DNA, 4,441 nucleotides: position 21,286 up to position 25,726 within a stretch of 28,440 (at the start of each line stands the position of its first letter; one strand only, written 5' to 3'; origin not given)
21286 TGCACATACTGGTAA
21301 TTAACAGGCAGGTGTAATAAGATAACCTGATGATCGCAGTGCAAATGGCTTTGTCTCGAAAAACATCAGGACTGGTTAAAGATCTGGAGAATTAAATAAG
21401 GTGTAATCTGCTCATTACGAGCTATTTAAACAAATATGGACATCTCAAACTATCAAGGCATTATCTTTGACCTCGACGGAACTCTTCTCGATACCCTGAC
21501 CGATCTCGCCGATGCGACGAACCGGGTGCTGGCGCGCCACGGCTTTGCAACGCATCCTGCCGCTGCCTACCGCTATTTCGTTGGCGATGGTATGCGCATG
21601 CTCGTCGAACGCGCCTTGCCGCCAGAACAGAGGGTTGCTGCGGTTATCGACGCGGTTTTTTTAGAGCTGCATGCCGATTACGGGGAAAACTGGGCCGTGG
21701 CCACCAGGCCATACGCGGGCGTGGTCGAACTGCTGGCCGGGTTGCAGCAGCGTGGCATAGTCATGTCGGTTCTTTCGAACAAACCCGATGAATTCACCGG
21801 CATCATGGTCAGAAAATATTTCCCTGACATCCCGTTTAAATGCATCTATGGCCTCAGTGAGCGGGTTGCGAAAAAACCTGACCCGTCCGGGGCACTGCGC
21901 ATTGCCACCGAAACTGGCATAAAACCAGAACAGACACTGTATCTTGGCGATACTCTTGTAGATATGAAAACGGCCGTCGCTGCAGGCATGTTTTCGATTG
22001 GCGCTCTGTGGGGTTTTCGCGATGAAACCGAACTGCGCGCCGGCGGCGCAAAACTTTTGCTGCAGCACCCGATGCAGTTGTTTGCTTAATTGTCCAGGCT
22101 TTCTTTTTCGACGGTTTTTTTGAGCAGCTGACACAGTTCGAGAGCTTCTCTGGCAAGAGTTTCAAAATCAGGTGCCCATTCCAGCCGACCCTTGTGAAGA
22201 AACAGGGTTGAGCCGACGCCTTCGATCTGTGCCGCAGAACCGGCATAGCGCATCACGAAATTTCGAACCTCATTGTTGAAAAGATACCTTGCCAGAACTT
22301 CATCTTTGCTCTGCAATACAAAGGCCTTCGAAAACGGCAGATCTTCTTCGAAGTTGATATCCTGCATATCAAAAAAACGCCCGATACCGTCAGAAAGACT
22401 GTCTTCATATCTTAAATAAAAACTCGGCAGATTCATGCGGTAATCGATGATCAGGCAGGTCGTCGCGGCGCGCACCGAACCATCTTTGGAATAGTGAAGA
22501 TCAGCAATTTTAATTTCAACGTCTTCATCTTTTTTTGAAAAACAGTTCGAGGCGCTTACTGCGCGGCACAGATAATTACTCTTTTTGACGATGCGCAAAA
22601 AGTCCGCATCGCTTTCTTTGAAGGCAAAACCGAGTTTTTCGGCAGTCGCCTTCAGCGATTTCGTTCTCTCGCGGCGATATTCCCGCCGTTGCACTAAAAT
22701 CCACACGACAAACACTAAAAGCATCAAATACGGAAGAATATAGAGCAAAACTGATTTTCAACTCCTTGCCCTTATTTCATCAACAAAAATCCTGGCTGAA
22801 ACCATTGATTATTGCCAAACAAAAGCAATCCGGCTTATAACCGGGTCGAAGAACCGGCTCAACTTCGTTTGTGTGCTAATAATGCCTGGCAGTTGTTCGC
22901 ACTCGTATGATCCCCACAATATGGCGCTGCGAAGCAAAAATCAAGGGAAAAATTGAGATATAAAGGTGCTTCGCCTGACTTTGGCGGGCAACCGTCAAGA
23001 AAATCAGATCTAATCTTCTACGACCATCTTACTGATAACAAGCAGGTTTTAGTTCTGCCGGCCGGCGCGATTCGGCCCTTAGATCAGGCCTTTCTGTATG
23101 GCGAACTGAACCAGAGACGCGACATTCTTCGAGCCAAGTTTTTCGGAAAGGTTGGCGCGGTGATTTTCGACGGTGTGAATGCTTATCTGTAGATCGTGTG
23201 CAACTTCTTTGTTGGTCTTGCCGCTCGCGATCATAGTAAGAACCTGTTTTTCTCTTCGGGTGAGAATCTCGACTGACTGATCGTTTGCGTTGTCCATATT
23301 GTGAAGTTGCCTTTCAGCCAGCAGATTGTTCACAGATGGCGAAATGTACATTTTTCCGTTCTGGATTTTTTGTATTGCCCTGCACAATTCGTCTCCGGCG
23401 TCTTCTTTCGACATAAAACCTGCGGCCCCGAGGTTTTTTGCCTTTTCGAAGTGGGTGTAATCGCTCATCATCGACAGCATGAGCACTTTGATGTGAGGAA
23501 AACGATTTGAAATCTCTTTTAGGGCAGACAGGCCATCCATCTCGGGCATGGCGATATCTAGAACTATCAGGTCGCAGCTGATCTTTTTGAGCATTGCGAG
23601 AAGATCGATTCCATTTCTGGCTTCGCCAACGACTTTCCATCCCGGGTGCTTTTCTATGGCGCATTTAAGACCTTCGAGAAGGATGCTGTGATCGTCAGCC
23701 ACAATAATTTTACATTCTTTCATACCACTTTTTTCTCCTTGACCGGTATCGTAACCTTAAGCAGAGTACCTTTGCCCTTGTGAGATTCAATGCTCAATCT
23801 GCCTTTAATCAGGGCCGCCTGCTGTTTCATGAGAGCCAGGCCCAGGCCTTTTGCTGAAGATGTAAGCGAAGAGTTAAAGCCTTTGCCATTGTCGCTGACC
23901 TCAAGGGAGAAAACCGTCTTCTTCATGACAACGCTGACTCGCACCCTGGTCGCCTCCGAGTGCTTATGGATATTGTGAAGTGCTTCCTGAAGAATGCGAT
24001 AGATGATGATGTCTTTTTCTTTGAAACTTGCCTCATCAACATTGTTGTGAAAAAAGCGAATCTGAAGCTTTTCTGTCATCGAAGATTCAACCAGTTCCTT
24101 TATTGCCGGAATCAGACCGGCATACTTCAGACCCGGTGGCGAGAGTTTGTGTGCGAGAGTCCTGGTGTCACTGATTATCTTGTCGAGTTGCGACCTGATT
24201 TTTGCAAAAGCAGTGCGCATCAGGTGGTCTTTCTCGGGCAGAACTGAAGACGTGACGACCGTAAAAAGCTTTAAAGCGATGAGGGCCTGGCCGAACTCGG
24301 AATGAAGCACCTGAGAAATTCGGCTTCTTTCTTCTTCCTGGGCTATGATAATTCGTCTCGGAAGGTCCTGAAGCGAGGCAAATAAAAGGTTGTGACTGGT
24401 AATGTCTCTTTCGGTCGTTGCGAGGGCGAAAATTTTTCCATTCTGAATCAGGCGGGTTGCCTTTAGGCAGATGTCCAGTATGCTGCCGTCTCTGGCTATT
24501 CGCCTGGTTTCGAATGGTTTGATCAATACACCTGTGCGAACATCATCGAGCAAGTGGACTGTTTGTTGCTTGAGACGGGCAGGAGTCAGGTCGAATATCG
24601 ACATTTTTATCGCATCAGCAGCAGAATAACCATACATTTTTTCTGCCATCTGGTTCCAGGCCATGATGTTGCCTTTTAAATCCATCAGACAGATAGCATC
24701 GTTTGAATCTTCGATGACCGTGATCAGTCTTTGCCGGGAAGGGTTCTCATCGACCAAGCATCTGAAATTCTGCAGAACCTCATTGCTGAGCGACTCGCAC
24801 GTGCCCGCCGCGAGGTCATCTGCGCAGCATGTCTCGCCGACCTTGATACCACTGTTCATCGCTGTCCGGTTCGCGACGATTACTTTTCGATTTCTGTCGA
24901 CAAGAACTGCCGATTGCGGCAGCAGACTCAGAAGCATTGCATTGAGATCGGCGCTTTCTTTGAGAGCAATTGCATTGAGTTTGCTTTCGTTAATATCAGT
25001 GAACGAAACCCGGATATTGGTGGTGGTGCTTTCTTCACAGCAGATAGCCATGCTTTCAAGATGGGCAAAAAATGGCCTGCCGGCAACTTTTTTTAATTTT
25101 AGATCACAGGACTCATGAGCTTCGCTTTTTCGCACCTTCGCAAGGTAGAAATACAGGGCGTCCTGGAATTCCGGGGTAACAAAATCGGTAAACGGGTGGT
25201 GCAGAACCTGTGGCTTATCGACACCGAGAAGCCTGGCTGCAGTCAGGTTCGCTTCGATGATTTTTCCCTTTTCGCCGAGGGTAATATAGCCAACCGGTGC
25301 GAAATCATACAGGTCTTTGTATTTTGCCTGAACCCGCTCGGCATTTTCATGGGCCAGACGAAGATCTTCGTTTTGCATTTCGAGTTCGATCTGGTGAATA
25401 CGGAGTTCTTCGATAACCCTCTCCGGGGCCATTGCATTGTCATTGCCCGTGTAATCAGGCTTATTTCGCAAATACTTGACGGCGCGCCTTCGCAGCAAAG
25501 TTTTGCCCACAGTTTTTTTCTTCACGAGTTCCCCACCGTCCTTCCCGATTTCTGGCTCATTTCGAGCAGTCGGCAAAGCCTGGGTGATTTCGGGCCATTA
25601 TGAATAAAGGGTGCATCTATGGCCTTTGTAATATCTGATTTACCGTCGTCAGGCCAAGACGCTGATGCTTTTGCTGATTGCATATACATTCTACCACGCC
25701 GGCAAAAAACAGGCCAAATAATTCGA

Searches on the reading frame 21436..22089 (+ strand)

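Call 6: search_protein_families(library=pfam, proteins=[window:21436-22089:+], max_evalue=0.001)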
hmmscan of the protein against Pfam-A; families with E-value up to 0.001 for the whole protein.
window:21436-22089:+ (217 aa): 4 families
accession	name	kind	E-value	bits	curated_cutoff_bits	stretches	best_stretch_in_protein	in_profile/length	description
PF13419.12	HAD_2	-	9.5e-32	111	23.8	1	9-189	1-177/178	Haloacid dehalogenase-like hydrolase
PF00702.32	Hydrolase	-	2.2e-21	77.6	26.4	1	7-184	2-191/191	haloacid dehalogenase-like hydrolase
PF12710.13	HAD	-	4.4e-08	34.2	27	1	9-178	1-186/189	haloacid dehalogenase-like hydrolase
PF13242.12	Hydrolase_like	-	1e-05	25.8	22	1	145-202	2-60/75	HAD-hyrolase-like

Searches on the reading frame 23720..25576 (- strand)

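Call 6: search_protein_families(library=pfam, proteins=[window:23720-25576:-], max_evalue=0.001)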
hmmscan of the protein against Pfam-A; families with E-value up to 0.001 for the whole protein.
window:23720-25576:- (618 aa): 8 families
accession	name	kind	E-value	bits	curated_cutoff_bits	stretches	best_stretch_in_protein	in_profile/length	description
PF13426.13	PAS_9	-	3.6e-19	69.4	27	2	292-393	1-102/103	PAS domain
PF00989.32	PAS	-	1.9e-18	67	22.6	2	286-379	5-99/113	PAS fold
PF13188.13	PAS_8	-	3.4e-14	52.6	21.8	2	283-332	2-51/65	PAS domain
PF02518.31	HATPase_c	-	8e-13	49.3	26.4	1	524-613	5-110/111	Histidine kinase-, DNA gyrase B-, and HSP90-like ATPase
PF08448.16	PAS_4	-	1.1e-09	38.9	23.1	1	289-344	2-57/110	PAS fold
PF07730.19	HisKA_3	-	2.6e-07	31.5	24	1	416-482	1-67/68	Histidine kinase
PF13581.12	HATPase_c_2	-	0.00014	22.3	27.4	1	508-588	14-110/127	Histidine kinase-like ATPase domain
PF24820.1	Diguanyl_cycl_sensor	-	0.00019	21.8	28.1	0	101-193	13-94/109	Diguanylate cyclase-like sensor domain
